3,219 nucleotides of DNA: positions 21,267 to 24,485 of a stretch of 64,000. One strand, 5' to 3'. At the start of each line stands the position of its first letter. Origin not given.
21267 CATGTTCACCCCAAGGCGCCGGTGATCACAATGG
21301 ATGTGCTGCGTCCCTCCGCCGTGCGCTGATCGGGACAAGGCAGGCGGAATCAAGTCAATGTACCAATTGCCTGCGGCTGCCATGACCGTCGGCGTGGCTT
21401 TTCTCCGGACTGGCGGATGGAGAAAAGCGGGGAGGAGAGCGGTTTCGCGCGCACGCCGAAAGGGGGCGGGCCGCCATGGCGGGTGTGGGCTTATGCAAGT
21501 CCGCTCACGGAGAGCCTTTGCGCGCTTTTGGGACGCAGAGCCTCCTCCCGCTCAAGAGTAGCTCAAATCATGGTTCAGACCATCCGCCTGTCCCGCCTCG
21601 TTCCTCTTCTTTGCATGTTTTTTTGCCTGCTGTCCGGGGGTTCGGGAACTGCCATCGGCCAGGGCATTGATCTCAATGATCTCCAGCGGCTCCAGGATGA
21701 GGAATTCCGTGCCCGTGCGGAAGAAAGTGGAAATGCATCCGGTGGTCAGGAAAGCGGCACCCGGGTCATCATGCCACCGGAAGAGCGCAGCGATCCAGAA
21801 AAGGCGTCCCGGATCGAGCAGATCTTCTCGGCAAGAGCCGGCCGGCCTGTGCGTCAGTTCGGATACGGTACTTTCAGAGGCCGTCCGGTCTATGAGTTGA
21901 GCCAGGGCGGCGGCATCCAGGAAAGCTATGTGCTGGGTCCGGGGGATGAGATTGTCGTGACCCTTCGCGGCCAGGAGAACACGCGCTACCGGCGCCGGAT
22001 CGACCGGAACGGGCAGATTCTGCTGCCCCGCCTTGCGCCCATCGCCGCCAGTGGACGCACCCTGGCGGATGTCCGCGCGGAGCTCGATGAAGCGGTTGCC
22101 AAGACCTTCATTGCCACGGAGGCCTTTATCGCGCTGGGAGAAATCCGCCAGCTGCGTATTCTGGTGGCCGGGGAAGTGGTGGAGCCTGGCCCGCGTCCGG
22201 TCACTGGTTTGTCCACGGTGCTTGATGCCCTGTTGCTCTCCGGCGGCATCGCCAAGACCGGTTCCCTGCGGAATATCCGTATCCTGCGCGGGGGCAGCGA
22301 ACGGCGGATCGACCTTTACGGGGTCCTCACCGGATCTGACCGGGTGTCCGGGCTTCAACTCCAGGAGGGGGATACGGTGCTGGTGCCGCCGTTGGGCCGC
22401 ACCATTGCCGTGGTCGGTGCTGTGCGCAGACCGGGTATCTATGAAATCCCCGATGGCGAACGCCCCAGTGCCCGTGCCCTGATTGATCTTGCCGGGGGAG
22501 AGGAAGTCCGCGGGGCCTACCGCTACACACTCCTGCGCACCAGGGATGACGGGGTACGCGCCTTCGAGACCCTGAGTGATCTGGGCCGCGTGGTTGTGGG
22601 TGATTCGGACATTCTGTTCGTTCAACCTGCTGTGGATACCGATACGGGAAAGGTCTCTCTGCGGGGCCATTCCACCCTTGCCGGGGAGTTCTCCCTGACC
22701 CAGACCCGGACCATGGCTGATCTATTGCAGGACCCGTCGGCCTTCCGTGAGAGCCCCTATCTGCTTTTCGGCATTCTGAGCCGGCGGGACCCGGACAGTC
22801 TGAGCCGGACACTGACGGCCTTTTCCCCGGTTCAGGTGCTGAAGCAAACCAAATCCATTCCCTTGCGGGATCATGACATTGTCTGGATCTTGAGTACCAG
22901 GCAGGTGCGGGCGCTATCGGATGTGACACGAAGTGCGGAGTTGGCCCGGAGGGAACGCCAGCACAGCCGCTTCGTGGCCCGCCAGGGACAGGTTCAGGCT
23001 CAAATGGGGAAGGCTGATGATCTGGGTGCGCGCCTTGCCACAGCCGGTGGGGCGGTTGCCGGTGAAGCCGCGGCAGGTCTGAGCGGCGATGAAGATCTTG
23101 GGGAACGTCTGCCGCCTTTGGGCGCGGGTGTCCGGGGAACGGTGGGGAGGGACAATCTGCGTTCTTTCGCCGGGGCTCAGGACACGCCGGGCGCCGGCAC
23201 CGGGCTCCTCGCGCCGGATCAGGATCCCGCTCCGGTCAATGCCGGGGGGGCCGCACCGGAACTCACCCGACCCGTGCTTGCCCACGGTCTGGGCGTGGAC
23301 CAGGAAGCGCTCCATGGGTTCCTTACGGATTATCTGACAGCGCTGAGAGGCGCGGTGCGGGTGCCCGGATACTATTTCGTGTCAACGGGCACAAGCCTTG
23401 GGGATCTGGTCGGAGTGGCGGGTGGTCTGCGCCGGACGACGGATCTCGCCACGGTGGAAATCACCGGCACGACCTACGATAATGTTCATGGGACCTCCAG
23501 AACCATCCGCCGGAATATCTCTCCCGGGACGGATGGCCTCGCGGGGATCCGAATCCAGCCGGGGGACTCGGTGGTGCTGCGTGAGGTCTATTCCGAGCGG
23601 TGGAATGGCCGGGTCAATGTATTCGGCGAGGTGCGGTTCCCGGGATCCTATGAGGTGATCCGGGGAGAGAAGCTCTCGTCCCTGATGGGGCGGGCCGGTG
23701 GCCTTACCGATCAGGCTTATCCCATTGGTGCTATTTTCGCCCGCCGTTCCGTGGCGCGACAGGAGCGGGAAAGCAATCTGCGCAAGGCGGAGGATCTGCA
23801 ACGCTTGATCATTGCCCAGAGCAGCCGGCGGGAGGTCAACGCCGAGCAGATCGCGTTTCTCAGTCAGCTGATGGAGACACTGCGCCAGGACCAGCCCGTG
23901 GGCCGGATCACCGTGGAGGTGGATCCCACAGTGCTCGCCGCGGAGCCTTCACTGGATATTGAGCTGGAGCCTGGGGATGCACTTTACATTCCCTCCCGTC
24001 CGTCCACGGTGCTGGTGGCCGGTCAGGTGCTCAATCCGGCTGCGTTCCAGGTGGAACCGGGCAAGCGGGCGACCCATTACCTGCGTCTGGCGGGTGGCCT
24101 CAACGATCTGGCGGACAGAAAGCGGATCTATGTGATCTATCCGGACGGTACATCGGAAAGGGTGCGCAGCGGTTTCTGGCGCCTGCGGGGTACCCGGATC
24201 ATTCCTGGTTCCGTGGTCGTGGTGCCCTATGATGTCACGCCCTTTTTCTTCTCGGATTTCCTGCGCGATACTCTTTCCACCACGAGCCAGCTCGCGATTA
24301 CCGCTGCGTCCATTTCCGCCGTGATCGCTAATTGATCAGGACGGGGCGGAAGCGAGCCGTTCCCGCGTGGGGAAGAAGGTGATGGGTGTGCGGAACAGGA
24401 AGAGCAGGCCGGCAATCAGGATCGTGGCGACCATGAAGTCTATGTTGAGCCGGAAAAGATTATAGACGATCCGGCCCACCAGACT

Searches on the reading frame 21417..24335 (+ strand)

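Call 62: search_protein_families(library=pfam, proteins=[window:21417-24335:+], max_evalue=0.0001)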
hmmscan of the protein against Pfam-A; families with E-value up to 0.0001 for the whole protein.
window:21417-24335:+ (972 aa): 4 families
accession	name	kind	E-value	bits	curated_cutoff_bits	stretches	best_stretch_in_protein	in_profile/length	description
PF10531.15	SLBB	-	2.6e-30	104.5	27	3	733-768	2-37/55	SLBB domain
PF22461.2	SLBB_2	-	1.2e-22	80.3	27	1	247-323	2-79/79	SLBB domain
PF02563.21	Poly_export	-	8.1e-12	45.6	28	1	168-231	4-66/77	Polysaccharide biosynthesis/export protein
PF06251.17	Caps_syn_GfcC_C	-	5.2e-06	26.9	20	1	881-943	9-72/90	Capsule biosynthesis GfcC C-terminal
